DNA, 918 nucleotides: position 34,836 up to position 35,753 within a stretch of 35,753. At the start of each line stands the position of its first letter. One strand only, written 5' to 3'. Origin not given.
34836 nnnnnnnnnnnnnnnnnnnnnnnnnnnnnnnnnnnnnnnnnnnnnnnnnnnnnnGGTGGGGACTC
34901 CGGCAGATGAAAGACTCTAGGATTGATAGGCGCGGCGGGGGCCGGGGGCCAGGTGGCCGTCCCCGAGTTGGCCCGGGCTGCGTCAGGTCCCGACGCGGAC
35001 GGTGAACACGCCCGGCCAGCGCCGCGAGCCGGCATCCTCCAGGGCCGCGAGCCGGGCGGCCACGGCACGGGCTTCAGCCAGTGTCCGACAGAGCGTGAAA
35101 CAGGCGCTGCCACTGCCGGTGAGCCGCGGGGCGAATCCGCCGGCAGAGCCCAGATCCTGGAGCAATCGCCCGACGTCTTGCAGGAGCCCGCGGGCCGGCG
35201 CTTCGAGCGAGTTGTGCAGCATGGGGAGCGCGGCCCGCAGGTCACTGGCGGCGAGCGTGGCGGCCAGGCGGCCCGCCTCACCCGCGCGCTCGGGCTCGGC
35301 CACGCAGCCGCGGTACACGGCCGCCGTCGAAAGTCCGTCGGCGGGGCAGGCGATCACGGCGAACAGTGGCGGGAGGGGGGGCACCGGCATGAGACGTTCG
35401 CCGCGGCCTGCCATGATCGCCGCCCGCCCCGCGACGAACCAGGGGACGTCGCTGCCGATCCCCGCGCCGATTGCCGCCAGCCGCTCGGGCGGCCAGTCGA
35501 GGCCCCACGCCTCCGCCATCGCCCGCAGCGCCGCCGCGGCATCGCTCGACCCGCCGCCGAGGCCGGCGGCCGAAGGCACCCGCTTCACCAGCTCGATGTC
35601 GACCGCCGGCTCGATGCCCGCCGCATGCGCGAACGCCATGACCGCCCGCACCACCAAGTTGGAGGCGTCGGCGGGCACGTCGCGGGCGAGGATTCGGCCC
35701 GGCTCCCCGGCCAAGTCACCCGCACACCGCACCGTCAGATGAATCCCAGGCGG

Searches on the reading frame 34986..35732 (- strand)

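Call 43: search_protein_families(library=pfam, proteins=[window:34986-35732:-], max_evalue=0.01)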
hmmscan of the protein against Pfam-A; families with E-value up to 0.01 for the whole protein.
window:34986-35732:- (249 aa): 3 families
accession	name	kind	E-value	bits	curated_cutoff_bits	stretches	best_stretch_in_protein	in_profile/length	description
PF00288.32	GHMP_kinases_N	-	1.8e-16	60.6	22.3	1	25-102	1-86/87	GHMP kinases N terminal domain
PF08544.19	GHMP_kinases_C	-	2.1e-06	28.5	21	1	160-230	5-81/85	GHMP kinases C terminal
PF22700.2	MVD-like_N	-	0.00076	19.6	27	1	25-88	63-127/157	Diphosphomevalonate decarboxylase-like N-terminal domain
